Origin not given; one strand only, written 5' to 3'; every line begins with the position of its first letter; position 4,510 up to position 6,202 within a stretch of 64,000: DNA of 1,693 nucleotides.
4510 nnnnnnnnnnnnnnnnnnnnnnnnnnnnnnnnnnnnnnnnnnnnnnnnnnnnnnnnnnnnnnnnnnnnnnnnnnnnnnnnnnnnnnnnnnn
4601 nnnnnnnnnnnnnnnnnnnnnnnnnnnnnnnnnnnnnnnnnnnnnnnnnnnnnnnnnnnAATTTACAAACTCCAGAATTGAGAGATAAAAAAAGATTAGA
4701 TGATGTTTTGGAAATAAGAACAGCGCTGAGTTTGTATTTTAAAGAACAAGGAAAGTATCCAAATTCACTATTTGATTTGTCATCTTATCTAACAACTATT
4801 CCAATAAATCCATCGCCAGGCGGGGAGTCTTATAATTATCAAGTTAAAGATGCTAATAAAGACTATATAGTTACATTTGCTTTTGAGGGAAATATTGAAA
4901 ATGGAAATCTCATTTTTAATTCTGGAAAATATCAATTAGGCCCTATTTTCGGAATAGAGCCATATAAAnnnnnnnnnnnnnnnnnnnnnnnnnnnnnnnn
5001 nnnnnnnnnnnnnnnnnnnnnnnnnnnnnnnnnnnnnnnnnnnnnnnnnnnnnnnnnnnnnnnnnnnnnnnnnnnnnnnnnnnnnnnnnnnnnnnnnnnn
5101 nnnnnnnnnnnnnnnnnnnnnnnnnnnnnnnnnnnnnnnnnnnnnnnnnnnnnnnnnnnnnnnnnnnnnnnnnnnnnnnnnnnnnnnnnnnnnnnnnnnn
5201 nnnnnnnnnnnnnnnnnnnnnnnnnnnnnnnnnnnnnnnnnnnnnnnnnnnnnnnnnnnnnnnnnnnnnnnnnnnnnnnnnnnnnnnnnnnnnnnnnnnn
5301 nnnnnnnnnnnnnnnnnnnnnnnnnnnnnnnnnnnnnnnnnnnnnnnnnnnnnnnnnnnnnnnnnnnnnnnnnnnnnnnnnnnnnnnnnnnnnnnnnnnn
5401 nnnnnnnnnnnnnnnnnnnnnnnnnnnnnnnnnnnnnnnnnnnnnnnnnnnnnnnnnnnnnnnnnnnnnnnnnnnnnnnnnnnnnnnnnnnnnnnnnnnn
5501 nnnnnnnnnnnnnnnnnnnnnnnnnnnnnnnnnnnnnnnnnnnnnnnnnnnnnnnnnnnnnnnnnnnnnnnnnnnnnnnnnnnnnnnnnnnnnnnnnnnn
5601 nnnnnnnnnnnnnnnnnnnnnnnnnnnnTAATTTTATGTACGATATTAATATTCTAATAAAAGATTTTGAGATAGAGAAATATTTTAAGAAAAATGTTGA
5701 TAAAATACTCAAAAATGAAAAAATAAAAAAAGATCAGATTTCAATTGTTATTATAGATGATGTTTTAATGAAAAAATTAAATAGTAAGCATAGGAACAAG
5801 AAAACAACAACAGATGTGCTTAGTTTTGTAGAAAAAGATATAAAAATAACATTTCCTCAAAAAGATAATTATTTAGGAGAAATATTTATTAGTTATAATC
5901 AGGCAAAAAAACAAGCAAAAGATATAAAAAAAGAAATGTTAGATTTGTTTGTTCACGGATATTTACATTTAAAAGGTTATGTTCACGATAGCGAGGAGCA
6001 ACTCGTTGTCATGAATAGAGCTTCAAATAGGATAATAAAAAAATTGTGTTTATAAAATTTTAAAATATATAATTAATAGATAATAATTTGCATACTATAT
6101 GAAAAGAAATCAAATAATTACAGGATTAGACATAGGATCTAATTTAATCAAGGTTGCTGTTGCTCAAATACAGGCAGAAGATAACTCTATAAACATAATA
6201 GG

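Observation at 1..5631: Surface module: a giant Cys-rich Ig-like secreted protein followed by two paralogous TM proteins with thrombospondin type-3 Ca-binding repeats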

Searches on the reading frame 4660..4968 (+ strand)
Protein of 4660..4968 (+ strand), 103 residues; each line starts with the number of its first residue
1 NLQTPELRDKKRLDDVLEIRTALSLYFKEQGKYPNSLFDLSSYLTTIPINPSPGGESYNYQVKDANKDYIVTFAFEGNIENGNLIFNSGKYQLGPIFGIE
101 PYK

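Call 25: search_solved_structures(query=A3, max_evalue=10, show_alignments=3)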
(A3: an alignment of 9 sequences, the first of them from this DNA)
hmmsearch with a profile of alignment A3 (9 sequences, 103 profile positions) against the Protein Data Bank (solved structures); distinct sequences matched with E-value up to 10: 10.
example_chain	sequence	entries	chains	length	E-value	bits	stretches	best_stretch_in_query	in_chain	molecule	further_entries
3fu1_A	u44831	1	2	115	4.5e-05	26.6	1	8-55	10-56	General secretion pathway protein G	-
4lw9_A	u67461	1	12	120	5.3e-05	26.4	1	9-55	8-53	Type II secretion system protein G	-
3gn9_A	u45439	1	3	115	0.00014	25.1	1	8-55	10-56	Type II secretory pathway, pseudopilin EpsG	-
29jd_A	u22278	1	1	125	0.003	20.8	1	9-55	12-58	Type II secretion system core protein G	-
2kep_A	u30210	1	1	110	0.017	18.4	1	15-54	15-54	General secretion pathway protein G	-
3g20_A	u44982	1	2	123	0.041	17.1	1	10-55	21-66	Type II secretion protein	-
7acw_A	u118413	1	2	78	0.18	15.1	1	52-93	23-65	S-layer protein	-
1yks_A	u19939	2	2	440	0.34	14.2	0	47-89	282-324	Genome polyprotein [contains: Flavivirin protease NS3 catalytic subunit] | Serine protease NS3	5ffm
1t92_A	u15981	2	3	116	0.38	14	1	10-53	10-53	General secretion pathway protein G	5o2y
5wda_A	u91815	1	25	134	0.52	13.6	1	10-52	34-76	General secretion pathway protein G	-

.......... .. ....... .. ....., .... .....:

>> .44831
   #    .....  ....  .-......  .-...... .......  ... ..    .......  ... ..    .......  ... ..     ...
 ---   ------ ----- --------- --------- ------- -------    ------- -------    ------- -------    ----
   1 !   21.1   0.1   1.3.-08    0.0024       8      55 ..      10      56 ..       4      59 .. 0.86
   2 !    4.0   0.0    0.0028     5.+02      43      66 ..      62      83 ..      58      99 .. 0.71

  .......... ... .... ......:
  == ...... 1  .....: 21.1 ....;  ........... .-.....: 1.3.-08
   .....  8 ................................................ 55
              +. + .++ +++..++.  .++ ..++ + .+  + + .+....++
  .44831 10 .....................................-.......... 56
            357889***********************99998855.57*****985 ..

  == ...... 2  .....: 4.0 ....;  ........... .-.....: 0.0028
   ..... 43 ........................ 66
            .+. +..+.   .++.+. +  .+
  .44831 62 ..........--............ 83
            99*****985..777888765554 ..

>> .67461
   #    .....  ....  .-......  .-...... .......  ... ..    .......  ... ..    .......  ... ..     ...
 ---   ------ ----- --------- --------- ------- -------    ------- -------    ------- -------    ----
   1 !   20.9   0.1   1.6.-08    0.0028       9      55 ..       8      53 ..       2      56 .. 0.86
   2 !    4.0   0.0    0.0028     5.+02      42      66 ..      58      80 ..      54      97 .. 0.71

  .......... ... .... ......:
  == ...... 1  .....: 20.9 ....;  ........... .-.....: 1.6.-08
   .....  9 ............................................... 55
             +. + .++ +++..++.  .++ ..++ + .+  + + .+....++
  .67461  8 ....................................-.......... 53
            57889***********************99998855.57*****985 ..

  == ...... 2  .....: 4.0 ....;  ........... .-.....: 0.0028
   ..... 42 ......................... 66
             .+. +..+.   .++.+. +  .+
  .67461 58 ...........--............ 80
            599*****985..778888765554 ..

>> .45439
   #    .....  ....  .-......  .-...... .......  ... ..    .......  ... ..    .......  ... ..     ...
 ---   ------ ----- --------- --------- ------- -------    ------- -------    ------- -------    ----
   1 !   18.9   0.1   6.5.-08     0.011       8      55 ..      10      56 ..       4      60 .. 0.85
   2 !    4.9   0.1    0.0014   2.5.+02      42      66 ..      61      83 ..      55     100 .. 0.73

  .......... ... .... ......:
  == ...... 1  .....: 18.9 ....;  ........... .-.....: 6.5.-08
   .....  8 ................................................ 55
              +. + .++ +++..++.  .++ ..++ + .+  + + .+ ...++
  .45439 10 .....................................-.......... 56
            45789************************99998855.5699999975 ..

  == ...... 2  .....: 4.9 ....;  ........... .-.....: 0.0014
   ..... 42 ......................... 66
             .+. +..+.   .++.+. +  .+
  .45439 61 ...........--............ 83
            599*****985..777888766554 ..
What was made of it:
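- On Type IV pilin / T2SS pseudopilin: Profile against PDB: the six best hits are GspG/EpsG, E 4.5e-5 to 0.04 (call 25).
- A profile of the head domain against PDB gives GspG/EpsG as all six top hits, best E 4.5e-5 (call 25).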

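Call 26: search_protein_families(library=pfam, alignment_id=A3, max_evalue=10)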
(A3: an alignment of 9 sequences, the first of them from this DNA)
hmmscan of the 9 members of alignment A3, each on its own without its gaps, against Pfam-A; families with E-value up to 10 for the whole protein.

A. member 1, seq(103 aa): 0 families

B. families by the number of members that match (of 9 scanned): 3 families
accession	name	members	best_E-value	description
PF08334.16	T2SSG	6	0.0048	Type II secretion system (T2SS), protein G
PF14221.11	DUF4330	1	0.16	Domain of unknown function (DUF4330)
PF14379.11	Myb_CC_LHEQLE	1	0.18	MYB-CC type transfactor, LHEQLE motif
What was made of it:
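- On Type IV pilin / T2SS pseudopilin: PF08334 is hit weakly by 6 of 9 members (call 26).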

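Call 74: search_protein_representatives(alignment_id=A3)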
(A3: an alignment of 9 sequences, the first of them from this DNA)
Query: 9 sequences, 103 profile positions. Proteins with E-value up to 0.001 (for the whole library): 6070; up to 1e-10: 268; up to 1e-30: 8. The best 150 are listed.
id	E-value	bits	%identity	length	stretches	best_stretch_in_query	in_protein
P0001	5.1e-40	151.8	-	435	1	1-103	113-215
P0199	4.3e-39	148.8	-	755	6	5-78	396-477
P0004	5.5e-38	145.3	-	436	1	1-103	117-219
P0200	1.5e-36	140.7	-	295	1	1-103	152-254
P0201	1.2e-35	137.8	-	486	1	1-102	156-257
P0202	2.3e-35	136.8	-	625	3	3-80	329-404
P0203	1.8e-33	130.8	-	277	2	6-99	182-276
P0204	1.3e-32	128.0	-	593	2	2-102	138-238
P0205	3.2e-29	117.1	-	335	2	2-82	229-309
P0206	3.9e-29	116.8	-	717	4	33-80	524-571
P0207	1.2e-28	115.3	-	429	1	1-102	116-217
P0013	1.2e-28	115.3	-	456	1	1-101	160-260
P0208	1.8e-28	114.6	-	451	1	2-101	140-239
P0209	2.0e-28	114.5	-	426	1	1-102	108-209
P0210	2.3e-28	114.4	-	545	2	5-96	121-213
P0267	2.1e-15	72.7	-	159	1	3-81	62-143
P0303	4.1e-14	68.6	-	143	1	7-99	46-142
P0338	5.4e-13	65.0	-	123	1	6-80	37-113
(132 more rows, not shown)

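Call 86: search_protein_families(library=pfam, proteins=[P0338, P0267, P0303, P0199], max_evalue=1)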
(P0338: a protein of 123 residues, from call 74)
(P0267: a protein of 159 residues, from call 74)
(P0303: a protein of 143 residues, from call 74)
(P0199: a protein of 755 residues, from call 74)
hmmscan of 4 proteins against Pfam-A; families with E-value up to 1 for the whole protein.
P0338 (123 aa): 3 families
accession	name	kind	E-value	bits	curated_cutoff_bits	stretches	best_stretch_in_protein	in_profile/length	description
PF07963.17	N_methyl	-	4.6e-08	32.7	21.2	1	2-27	1-26/27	Prokaryotic N-terminal methylation motif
PF17073.10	SafA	-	0.12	12.8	27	1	11-43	25-57/66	Two-component-system connector protein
PF08334.16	T2SSG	-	0.13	12.8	21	0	40-72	11-46/108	Type II secretion system (T2SS), protein G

P0267 (159 aa): 4 families
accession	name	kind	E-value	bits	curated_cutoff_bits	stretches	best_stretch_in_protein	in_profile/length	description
PF08334.16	T2SSG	-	0.00031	21.2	21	1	65-127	8-69/108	Type II secretion system (T2SS), protein G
PF24434.1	DUF7557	-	0.0013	18.6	25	1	82-103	14-35/45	Family of unknown function (DUF7557)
PF20187.3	DUF6550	-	0.032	14.9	27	1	3-84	9-94/190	Family of unknown function (DUF6550)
PF15047.11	DUF4533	-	0.12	12.4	28.6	1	50-103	156-210/225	Protein of unknown function (DUF4533)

P0303 (143 aa): 2 families
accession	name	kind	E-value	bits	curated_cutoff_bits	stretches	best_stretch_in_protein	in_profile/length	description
PF19428.4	Sema4F_C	-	0.013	15.3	27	1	21-109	84-172/197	Semaphorin 4F C-terminal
PF23960.2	DUF7289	-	0.031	14.2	27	1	22-55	11-49/238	Family of unknown function (DUF7289)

P0199 (755 aa): 9 families
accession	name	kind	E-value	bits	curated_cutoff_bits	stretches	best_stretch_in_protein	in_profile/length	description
PF08334.16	T2SSG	-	1.3e-16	61.1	21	2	651-713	16-80/108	Type II secretion system (T2SS), protein G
PF13075.11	DUF3939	-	2.3e-11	44.5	21.3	0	43-84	78-120/134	Protein of unknown function (DUF3939)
PF16649.10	IL23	-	2.9e-06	27.9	27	0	403-446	66-109/158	Interleukin 23 subunit alpha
PF16191.10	E1_4HB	-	4.9e-05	23.7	25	0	651-675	31-55/70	Ubiquitin-activating enzyme E1 four-helix bundle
PF20294.3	KMPT-N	-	9.5e-05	22.9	28.9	0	37-59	25-48/66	KTSC and Metallopeptidase N-terminal fusion domain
PF05186.18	Dpy-30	-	0.0033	17.5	22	0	186-198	26-38/42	Dpy-30 motif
PF13392.12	HNH_3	-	0.0055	16.8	24.8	0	149-165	20-36/46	HNH endonuclease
PF07687.19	M20_dimer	-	0.0057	17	21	0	178-197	18-37/107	Peptidase dimerisation domain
PF20283.3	CTD7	-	0.1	13.2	27.6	0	648-676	85-113/126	C-terminal domain 7 of the ABC-three component (ABC-3C) systems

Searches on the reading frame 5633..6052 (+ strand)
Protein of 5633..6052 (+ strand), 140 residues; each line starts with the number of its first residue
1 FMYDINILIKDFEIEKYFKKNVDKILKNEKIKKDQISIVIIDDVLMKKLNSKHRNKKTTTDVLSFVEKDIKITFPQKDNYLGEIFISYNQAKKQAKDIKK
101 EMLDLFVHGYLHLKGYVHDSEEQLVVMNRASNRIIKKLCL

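Call 69: search_protein_families(library=pfam, proteins=[window:5633-6052:+], max_evalue=0.01)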
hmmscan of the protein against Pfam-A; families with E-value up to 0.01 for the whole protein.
window:5633-6052:+ (140 aa): 1 family
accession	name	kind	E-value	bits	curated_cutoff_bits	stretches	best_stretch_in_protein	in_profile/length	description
PF02130.23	YbeY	-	1.3e-27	96.7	25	1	11-138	4-129/129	Endoribonuclease YbeY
